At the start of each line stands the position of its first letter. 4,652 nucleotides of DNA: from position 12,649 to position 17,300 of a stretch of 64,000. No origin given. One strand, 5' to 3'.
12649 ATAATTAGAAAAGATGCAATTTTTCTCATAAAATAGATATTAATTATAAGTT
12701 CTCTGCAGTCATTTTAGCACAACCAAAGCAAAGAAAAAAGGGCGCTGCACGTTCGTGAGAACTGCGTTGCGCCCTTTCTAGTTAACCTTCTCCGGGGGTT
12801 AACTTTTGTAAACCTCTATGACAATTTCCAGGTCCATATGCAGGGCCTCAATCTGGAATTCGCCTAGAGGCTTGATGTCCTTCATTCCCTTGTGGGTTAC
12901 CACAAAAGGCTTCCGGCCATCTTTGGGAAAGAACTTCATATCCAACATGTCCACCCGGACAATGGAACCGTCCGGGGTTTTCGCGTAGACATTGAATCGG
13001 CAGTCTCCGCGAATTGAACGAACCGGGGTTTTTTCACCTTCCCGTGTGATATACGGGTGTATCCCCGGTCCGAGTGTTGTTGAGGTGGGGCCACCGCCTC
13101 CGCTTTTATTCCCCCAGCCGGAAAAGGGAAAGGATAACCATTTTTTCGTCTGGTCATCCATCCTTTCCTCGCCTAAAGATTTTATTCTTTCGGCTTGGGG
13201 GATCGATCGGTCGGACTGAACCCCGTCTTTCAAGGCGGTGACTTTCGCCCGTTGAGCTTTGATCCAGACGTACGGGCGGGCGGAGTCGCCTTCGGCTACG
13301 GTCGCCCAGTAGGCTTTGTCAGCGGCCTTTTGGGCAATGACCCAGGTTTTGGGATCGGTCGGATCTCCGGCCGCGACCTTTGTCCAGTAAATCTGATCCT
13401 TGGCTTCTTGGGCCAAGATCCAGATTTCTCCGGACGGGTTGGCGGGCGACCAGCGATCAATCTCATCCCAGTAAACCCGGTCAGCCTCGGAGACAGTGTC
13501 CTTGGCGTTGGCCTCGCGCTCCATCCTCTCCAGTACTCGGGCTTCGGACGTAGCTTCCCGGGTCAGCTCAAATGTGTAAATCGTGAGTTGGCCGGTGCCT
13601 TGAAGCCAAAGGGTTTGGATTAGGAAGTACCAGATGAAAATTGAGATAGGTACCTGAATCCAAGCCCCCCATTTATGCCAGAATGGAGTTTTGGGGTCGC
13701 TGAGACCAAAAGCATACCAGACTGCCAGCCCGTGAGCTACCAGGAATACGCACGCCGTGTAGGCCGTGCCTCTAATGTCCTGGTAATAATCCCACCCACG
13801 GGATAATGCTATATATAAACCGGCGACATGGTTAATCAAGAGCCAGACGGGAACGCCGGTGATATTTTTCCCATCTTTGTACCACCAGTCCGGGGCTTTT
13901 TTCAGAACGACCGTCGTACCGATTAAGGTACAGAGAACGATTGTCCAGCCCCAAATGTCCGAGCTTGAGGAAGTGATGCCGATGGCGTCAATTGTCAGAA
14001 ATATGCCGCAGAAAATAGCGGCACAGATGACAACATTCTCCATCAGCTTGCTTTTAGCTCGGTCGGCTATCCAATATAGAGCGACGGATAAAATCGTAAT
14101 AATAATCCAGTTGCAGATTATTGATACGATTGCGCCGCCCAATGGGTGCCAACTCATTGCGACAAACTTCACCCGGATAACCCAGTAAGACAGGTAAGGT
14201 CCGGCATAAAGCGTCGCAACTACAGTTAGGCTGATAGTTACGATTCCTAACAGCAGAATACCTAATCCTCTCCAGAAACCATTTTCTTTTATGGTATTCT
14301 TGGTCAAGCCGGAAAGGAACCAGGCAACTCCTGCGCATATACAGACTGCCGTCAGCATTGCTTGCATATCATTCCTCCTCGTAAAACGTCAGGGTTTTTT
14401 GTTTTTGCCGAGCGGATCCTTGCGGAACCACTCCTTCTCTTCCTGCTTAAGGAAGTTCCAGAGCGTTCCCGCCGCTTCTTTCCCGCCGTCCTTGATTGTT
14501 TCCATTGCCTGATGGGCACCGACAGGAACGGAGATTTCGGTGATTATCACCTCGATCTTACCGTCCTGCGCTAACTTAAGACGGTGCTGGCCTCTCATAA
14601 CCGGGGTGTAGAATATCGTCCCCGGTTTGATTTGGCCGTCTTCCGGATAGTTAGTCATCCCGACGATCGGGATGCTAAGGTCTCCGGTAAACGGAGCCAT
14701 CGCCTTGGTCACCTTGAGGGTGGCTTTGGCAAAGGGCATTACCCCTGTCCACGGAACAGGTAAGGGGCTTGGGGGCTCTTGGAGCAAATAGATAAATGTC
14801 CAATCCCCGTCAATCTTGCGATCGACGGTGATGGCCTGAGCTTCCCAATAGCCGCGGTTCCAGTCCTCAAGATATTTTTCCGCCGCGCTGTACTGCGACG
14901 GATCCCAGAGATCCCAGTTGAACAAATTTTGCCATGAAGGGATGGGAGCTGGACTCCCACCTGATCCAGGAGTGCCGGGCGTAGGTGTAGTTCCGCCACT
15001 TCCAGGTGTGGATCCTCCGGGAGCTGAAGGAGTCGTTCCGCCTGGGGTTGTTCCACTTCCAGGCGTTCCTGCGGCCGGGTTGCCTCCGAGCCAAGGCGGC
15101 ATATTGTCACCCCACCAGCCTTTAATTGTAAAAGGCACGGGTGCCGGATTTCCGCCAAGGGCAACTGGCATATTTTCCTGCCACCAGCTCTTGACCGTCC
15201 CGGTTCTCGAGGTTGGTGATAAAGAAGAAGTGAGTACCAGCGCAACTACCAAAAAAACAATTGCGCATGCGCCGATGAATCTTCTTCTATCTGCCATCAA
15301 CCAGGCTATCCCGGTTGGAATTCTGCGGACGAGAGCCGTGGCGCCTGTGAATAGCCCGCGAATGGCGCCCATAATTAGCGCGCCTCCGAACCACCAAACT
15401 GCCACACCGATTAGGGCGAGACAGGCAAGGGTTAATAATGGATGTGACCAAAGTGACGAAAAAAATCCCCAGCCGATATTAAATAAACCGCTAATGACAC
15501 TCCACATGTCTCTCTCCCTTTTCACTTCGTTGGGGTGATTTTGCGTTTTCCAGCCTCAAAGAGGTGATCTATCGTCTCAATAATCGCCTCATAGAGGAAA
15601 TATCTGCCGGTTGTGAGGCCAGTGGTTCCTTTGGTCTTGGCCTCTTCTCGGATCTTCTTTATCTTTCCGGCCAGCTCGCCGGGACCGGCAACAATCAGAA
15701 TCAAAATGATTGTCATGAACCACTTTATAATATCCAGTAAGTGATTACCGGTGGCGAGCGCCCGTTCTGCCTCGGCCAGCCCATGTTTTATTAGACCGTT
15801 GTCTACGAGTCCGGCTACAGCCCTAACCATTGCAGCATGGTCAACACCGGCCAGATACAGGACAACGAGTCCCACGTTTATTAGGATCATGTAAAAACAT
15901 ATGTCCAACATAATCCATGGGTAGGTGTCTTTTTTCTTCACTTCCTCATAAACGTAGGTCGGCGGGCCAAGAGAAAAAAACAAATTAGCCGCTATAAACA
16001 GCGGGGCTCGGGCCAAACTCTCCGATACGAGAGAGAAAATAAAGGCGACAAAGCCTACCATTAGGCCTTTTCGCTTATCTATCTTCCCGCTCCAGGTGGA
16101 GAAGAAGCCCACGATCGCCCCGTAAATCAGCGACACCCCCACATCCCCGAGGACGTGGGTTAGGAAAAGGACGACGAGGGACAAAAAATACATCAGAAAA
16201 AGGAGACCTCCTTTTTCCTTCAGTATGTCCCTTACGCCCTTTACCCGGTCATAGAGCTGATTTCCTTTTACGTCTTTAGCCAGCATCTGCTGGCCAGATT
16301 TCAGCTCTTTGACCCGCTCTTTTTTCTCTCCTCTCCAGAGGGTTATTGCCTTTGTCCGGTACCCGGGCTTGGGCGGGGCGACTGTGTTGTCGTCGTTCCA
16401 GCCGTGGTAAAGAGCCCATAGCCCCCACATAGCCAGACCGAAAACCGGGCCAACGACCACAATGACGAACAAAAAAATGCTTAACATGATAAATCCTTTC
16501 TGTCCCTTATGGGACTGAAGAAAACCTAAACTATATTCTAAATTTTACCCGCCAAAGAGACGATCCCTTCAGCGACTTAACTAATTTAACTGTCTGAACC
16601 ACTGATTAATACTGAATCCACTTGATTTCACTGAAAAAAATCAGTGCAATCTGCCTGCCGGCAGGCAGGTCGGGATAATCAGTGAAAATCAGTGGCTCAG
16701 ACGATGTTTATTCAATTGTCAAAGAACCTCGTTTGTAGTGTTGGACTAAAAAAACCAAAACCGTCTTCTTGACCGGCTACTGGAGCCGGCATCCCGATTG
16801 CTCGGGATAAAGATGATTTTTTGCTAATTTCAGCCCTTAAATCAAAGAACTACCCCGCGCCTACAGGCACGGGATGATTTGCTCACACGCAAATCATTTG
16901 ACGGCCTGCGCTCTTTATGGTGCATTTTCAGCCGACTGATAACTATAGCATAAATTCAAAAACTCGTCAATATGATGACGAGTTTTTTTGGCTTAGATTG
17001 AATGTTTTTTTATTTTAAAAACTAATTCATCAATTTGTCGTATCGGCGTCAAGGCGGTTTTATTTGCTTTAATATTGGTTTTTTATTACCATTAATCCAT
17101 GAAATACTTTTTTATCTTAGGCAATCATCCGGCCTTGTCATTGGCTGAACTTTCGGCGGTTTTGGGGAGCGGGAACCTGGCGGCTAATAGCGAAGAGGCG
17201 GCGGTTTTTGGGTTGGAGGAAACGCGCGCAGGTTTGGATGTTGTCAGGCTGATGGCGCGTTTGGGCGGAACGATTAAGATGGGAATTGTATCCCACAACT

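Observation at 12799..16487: Operon of three orphan, Trp-rich polytopic membrane proteins with internal repeats (candidate novel envelope or host-contact module)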

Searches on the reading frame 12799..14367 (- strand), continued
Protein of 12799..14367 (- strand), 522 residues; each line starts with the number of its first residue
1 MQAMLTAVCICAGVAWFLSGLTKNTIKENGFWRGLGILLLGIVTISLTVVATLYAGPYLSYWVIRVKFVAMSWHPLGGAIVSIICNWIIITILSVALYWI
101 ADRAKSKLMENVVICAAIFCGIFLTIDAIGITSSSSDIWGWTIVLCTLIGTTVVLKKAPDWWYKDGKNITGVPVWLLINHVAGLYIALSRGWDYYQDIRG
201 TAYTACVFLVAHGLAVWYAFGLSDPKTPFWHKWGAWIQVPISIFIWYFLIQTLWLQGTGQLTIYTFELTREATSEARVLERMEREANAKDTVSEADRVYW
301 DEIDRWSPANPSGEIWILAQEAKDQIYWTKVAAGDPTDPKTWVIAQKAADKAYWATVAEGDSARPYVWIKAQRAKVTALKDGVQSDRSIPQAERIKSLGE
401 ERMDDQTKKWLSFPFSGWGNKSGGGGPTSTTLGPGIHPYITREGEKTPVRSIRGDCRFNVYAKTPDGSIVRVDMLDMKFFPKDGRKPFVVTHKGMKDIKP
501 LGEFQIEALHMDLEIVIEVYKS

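Call 61: search_protein_families(library=pfam, alignment_id=A4, max_evalue=5)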
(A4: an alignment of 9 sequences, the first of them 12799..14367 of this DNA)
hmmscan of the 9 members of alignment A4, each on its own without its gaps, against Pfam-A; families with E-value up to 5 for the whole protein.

A. member 1, window:12799-14367:- (522 aa): 1 family
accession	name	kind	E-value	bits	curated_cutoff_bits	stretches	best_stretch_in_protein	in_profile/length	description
PF04954.18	SIP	-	0.0051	17.8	26.3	1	307-392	23-108/119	Siderophore-interacting protein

B. families by the number of members that match (of 9 scanned): 9 families
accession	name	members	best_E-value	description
PF04954.18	SIP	1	0.0051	Siderophore-interacting protein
PF25576.1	TPR_RNF123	1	0.088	RNF123-like, TPR repeat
PF13093.11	FTA4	1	0.11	Kinetochore complex Fta4 of Sim4 subunit, or CENP-50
PF03929.21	PepSY_TM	1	0.12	PepSY-associated TM region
PF10717.14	ODV-E18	1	0.17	Occlusion-derived virus envelope protein ODV-E18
PF12869.13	tRNA_anti-like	1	0.31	tRNA_anti-like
PF14316.11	DUF4381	1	0.43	Domain of unknown function (DUF4381)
PF03961.19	FapA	1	0.49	Flagellar Assembly Protein A beta solenoid domain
PF04689.18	S1FA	1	3.8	DNA binding protein S1FA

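Call 65: find_related_loci(query=A1, collection=genome_contigs, flank=10000)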
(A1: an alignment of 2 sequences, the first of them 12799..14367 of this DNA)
Query A1 (522 aa) in genome_contigs; peptide patterns used: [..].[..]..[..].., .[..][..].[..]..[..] (x = any residue, [..] = any of these).
81 stretches matched a pattern, but none encodes a relative of the query by tblastn (E <= 1e-3).

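Call 80: search_protein_families(library=pfam, proteins=[L005:2418-3290:+, L010:6097-7032:+, L007:9020-9997:+, L002:1-882:+, L005:296-1357:+], max_evalue=1)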
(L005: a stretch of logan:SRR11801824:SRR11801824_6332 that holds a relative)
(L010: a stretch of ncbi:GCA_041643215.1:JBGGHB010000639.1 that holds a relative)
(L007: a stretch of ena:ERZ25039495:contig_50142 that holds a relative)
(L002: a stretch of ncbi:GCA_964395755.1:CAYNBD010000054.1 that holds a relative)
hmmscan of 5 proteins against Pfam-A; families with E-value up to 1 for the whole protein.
L005:2418-3290:+ (290 aa): 2 families
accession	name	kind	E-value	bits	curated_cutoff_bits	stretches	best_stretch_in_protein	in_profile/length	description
PF05596.16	Taeniidae_ag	-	0.0034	17.6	31.9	1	230-270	6-46/55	Taeniidae antigen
PF23558.1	TPR_P4H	-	0.043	14.4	27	1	221-259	52-90/91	Prolyl 4-hydroxylase peptide-substrate-binding domain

L010:6097-7032:+ (311 aa): 1 family
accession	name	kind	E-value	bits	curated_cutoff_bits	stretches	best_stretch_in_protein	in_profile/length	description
PF06717.16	DUF1202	-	0.056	13.3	27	1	242-275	160-195/307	Protein of unknown function (DUF1202)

L007:9020-9997:+ (325 aa): 0 families

L002:1-882:+ (293 aa): 0 families

L005:296-1357:+ (353 aa): 6 families
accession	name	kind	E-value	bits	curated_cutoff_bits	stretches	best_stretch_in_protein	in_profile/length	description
PF14559.12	TPR_19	-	0.0024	18.6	25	1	39-72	7-40/68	Tetratricopeptide repeat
PF16502.10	DUF5059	-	0.073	12.2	25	1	111-167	64-119/619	Domain of unknown function (DUF5059)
PF12895.13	ANAPC3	-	0.074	13.8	27.2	1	18-70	18-69/82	Anaphase-promoting complex, cyclosome, subunit 3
PF13431.12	TPR_17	-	0.075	13.8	24.4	1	47-70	3-26/34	Tetratricopeptide repeat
PF13432.12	TPR_16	-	0.076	13.9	32.7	0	28-70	2-44/65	Tetratricopeptide repeat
PF13428.12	TPR_14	-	0.27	12.5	23.5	0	32-64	10-42/44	Tetratricopeptide repeat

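Call 102: find_related_loci(query=A1, collection=viral_contigs, flank=5000)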
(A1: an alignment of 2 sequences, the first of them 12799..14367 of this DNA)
Query A1 (522 aa) in viral_contigs; peptide patterns used: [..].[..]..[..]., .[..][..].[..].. (x = any residue, [..] = any of these).
71 stretches matched a pattern, but none encodes a relative of the query by tblastn (E <= 1e-3).

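Call 104: search_dna_similar(query=window:12799-14367:-, collection=plasmids, mode=protein, max_evalue=0.001, max_rows=10)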
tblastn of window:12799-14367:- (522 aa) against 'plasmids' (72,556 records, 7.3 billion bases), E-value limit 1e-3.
No match.

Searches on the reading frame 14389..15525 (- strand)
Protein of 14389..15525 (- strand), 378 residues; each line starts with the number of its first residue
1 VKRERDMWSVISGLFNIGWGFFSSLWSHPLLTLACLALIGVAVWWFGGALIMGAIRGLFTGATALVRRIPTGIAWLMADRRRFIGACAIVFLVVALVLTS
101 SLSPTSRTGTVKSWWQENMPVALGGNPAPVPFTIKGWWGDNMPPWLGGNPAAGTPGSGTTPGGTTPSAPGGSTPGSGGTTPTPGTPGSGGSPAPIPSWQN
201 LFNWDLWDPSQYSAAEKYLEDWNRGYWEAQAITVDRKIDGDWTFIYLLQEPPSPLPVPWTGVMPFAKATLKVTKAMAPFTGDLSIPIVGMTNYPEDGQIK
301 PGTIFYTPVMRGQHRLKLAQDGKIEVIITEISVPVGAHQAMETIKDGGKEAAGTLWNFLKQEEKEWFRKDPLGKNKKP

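Call 3: search_protein_families(library=pfam, proteins=[window:14389-15525:-], max_evalue=1)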
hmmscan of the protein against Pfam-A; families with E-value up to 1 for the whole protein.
window:14389-15525:- (378 aa): 2 families
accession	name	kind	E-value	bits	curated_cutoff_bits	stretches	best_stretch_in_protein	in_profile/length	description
PF18755.6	RAMA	-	0.051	14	35.2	1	295-361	26-88/107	Restriction Enzyme Adenine Methylase Associated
PF04721.23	PAW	-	0.06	13.6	31.4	1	213-250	54-89/197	PNGase C-terminal domain, mannose-binding module PAW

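Call 4: search_protein_families(library=ncbifam, proteins=[window:14389-15525:-], max_evalue=1)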
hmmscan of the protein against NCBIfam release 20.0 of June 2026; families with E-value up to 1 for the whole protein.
window:14389-15525:- (378 aa): 0 families

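Call 10: find_homologous_proteins(query=window:14389-15507:-)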
Query window:14389-15507:- (372 aa): 2 proteins with E <= 0.001 among 8000 candidates.
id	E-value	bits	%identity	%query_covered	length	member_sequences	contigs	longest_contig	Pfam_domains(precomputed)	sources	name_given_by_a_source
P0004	1.8e-254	862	100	100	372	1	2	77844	-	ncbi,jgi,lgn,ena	ncbi:MAG: hypothetical protein WC745_03175 [Patescibacteria group bacterium]|jgi:hypothetical protei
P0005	2.0e-70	256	61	48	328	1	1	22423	-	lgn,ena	-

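Call 22: find_related_loci(query=A2, collection=genome_contigs, flank=10000)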
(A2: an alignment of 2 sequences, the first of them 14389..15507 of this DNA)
Query A2 (372 aa) in genome_contigs; peptide patterns used: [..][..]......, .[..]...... (x = any residue, [..] = any of these).
18 stretches matched a pattern, but none encodes a relative of the query by tblastn (E <= 1e-3).

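Call 26: search_solved_structures(query=A2, max_evalue=10)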
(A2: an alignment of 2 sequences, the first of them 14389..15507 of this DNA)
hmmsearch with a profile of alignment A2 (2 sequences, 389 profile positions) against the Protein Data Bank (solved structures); distinct sequences matched with E-value up to 10: 5.
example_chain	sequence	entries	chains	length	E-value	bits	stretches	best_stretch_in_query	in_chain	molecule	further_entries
1ky2_A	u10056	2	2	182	0.069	15.3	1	72-152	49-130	GTP-BINDING PROTEIN YPT7P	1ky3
4phf_A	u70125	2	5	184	0.073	15.2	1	72-152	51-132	GTP-binding protein YPT7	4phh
4phg_A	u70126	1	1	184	0.28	13.3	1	72-152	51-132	GTP-binding protein YPT7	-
9j2f_A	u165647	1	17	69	0.8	11.8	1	78-127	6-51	Antenna complex alpha/beta subunit domain-containing protein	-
2l9m_A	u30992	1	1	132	1.1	11.3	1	334-380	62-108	Baculoviral IAP repeat-containing protein 2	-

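Call 37: predict_structure(alignment_id=A2)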
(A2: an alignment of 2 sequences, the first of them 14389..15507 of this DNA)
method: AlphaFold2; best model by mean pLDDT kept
length: 372 residues; sequences in the alignment: 2
mean_pLDDT: 38.0   pTM: 0.17
mean pLDDT of the five models: 38.0, 34.8, 34.7, 33.5, 33.2
residues with pLDDT >= 90: 0; 70-90: 1; 50-70: 80; < 50: 291
segments of 3 or more residues with pLDDT < 50: 92-372
pLDDT, mean of each block of 10 residues (from residue 1): 59 60 64 64 56 51 52 55 56 42 36 36 30 30 32 27 31 30 28 28 32 32 28 29 33 32 31 33 32 30 31 33 30 33 35 35 32 29
secondary structure, 60 per line:
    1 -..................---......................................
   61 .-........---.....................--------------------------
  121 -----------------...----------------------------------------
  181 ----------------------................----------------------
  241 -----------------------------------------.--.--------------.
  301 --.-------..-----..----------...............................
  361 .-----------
elements in order: H2-19 H23-61 H63-70 H74-94 H203-218 H330-361

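Call 80: search_protein_families(library=pfam, proteins=[P0005], max_evalue=1)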
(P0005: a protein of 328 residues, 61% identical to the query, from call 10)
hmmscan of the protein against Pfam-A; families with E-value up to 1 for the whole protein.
P0005 (328 aa): 4 families
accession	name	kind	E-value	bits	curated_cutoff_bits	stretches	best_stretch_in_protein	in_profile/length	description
PF18303.6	Saf_2TM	-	5.6e-05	23.5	29.5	1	34-151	7-132/152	SAVED-fused 2TM effector domain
PF07295.17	DUF1451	-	0.018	15.7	26.1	1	122-168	12-58/146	Zinc-ribbon containing domain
PF05596.16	Taeniidae_ag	-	0.17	12.2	31.9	0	313-326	9-22/55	Taeniidae antigen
PF19870.4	DUF6343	-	0.21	12.4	27.2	1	3-40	18-56/82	Family of unknown function (DUF6343)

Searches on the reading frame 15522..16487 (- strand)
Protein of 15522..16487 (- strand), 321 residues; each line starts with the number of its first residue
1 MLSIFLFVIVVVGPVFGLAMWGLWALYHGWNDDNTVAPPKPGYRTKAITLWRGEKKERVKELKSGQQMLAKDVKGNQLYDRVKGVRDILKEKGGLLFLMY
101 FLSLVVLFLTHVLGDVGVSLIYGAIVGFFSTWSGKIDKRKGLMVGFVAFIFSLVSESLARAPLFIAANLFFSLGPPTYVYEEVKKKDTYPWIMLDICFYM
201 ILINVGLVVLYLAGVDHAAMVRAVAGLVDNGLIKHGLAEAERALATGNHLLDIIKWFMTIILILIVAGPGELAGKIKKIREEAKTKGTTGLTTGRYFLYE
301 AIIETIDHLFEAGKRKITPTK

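Call 3: search_protein_families(library=pfam, proteins=[window:15522-16487:-], max_evalue=1)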
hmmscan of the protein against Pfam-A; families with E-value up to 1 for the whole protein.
window:15522-16487:- (321 aa): 0 families

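Call 4: search_protein_families(library=ncbifam, proteins=[window:15522-16487:-], max_evalue=1)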
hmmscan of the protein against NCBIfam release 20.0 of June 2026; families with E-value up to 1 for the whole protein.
window:15522-16487:- (321 aa): 0 families

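Call 9: find_homologous_proteins(query=window:15522-16487:-)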
Query window:15522-16487:- (321 aa): 1 proteins with E <= 0.001 among 6841 candidates.
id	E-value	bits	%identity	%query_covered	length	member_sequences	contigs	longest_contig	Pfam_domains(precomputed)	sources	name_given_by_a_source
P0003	9.0e-209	710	100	100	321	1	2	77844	-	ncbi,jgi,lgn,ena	ncbi:MAG: hypothetical protein WC745_03180 [Patescibacteria group bacterium]|jgi:hypothetical protei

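Call 27: search_solved_structures(query=A3, max_evalue=10)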
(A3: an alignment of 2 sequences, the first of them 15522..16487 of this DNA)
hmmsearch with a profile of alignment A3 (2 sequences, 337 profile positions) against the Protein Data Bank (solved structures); distinct sequences matched with E-value up to 10: 0.

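Call 60: search_solved_structures(query=A5, max_evalue=10)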
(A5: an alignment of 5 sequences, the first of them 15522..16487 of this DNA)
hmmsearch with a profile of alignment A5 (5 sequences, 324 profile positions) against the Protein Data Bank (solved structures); distinct sequences matched with E-value up to 10: 2.
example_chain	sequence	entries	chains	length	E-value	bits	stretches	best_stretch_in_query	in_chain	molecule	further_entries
8za5_A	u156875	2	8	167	0.41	13.2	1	24-88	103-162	MarR-family transcriptional regulator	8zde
9vg2_A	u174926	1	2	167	0.42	13.1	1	24-88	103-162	MarR-family transcriptional regulator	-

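Call 79: search_protein_families(library=pfam, alignment_id=A5, max_evalue=5)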
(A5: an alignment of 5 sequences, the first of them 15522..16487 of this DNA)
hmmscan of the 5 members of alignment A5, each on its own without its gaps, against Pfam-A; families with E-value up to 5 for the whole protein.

A. member 1, window:15522-16487:- (321 aa): 0 families

B. families by the number of members that match (of 5 scanned): 5 families
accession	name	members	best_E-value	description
PF07662.18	Nucleos_tra2_C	1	0.0047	Na+ dependent nucleoside transporter C-terminus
PF07153.16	Marek_SORF3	1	0.27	Marek's disease-like virus SORF3 protein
PF20563.3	DUF6773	1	0.31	Family of unknown function (DUF6773)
PF02453.23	Reticulon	1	1.6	Reticulon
PF12698.13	ABC2_membrane_3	1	4.1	ABC-2 family transporter protein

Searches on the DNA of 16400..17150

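Call 76: search_rna_families(source=window, start=16400, end=17150, threshold=evalue, max_evalue=1)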
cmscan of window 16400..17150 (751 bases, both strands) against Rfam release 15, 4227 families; matches with E-value up to 1: 2.
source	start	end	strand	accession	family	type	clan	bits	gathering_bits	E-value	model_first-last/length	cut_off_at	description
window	16629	16666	-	RF02750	ES003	Gene; sRNA;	-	19.2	37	0.36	1-53/53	no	ES003 sRNA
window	16439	16485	-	RF01890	lincRNA-p21_2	Gene; lncRNA;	-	18.8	70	0.59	1-52/52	no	LincRNA-p21 conserved region 2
